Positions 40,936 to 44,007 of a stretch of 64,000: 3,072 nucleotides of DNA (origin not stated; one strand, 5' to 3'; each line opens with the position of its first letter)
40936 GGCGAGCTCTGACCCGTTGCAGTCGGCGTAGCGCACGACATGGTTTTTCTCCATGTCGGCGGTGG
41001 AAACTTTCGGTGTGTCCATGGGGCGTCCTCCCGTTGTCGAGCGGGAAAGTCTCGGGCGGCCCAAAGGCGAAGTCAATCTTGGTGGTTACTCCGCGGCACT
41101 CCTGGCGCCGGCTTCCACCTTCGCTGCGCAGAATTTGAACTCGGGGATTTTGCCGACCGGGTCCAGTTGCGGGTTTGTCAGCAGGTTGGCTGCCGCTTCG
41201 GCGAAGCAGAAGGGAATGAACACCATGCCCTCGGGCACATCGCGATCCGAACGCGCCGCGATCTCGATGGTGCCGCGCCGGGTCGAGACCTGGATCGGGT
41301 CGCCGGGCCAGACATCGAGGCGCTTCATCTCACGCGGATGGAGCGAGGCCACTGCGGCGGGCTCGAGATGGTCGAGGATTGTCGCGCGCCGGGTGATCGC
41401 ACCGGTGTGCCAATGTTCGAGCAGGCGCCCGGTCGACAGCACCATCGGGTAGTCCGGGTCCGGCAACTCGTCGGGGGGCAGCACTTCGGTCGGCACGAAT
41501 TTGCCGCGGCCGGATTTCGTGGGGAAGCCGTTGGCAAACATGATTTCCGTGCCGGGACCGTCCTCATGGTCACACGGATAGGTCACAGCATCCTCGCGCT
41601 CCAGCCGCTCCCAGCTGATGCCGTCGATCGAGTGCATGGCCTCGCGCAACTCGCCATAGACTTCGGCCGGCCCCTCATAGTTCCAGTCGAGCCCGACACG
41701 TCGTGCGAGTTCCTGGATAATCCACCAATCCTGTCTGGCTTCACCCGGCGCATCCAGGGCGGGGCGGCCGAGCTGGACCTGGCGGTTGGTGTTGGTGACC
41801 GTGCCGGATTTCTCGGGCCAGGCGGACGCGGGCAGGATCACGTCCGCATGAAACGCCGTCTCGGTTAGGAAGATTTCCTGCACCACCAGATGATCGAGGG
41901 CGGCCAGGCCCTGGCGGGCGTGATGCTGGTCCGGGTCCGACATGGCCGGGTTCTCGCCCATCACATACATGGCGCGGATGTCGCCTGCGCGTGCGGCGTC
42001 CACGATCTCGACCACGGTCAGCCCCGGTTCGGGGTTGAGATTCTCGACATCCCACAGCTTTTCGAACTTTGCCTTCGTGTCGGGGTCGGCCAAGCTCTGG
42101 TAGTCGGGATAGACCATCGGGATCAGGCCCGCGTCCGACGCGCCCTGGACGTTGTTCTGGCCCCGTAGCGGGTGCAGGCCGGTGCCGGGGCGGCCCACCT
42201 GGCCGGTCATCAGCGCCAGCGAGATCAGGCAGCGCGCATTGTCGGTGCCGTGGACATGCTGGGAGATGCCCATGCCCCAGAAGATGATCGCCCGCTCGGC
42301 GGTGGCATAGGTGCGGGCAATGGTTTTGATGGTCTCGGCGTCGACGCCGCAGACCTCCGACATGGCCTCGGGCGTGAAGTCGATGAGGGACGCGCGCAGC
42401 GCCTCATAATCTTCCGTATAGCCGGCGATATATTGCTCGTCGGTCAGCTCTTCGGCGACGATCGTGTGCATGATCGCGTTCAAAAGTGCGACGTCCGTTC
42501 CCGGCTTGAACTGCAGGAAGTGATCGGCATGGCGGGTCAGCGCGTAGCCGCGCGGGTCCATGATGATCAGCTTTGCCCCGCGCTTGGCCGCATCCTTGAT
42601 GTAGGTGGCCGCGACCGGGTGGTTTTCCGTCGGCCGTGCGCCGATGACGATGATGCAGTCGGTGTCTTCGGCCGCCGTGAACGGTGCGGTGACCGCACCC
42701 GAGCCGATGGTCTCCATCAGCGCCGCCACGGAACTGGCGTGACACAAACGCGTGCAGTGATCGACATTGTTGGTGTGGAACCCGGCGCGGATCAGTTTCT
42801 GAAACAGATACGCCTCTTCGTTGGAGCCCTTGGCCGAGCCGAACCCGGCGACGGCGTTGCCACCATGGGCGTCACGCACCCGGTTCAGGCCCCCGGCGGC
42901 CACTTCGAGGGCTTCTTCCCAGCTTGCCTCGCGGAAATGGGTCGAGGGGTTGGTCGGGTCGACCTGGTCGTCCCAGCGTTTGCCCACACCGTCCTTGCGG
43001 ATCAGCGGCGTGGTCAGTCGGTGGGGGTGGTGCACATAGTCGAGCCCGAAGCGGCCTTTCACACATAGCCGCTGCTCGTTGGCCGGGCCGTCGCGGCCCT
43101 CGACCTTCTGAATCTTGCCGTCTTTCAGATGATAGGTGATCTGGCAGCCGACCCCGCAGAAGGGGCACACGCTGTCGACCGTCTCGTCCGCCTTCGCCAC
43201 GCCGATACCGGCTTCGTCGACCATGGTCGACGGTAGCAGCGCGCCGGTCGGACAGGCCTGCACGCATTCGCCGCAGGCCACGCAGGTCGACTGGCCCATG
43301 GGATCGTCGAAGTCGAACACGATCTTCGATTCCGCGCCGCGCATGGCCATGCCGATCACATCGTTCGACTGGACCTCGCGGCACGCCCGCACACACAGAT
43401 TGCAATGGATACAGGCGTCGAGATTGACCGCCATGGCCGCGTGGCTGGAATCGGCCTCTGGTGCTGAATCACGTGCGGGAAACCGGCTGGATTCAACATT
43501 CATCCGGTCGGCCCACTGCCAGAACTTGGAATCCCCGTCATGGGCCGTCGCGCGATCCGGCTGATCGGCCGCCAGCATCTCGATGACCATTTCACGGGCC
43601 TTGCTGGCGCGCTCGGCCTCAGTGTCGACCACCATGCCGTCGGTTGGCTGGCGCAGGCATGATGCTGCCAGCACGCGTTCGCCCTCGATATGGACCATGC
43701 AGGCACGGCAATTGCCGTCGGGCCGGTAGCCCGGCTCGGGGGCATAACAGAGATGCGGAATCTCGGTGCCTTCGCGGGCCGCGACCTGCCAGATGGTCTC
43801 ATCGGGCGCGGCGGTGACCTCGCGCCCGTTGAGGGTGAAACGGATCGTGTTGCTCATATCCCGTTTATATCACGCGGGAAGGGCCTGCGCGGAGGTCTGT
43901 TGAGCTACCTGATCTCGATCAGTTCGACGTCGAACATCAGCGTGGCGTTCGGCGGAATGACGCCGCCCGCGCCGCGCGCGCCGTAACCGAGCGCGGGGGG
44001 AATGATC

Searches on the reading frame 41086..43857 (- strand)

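Call 34: search_protein_families(library=ncbifam, proteins=[window:41086-43857:-], max_evalue=0.00001)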
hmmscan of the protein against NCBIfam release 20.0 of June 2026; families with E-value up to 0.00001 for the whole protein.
window:41086-43857:- (923 aa): 36 families (the best 25 are shown)
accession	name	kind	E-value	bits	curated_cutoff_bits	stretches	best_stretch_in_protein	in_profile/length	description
TIGR01591.1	Fdh-alpha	equivalog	1.6e-228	760.1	666.25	1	230-914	2-672/672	formate dehydrogenase subunit alpha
NF047855.1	AssmNtatRedNasC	equivalog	5.6e-152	507.5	1100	1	222-915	16-707/708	assimilatory nitrate reductase catalytic subunit NasC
NF041323.1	Nitr_red_NasA_Halo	equivalog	6.3e-114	381.9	1000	1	234-914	3-672/673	assimilatory nitrate reductase NasA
NF010055.0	PRK13532.1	equivalog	2.3e-98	330.5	904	3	228-480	44-290/830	nitrate reductase catalytic subunit NapA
TIGR01706.1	NAPA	equivalog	1.6e-95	321.1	930.55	3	228-481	44-291/830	periplasmic nitrate reductase subunit alpha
TIGR01701.1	Fdhalpha-like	subfamily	5.7e-81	272.7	582.15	1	305-912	110-739/744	FdhF/YdeP family oxidoreductase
NF041513.1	formate_DH_Act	exception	1.6e-79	267.9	1400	3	218-484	34-298/1067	formate dehydrogenase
TIGR01973.1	NuoG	equivalog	2.4e-74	251.2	470.05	1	8-717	2-606/606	NADH-quinone oxidoreductase subunit NuoG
TIGR01553.1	formate-DH-alph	equivalog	3.5e-74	250.2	814.2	3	218-482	37-305/1009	formate dehydrogenase-N subunit alpha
NF005895.0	PRK07860.1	equivalog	4.1e-74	250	802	1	3-740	16-677/811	NADH-quinone oxidoreductase subunit G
NF012032.0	PRK15488.1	equivalog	1.5e-59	201.7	694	1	196-727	13-533/759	thiosulfate reductase PhsA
TIGR02166.1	dmsA_ynfE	subfamily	4.4e-48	163.9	777.7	1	190-727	10-563/794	DMSO/selenate family reductase complex A subunit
TIGR00509.1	bisC_fam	subfamily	6.9e-48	163.5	1017.55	1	240-728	7-517/772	molybdopterin guanine dinucleotide-containing S/N-oxide reductase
NF007406.0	PRK09939.1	equivalog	1.6e-46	158.8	1473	1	305-658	119-487/759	acid resistance putative oxidoreductase YdeP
NF005745.0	PRK07569.1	equivalog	7.7e-46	156.4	333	1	5-209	4-209/238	bidirectional hydrogenase complex protein HoxU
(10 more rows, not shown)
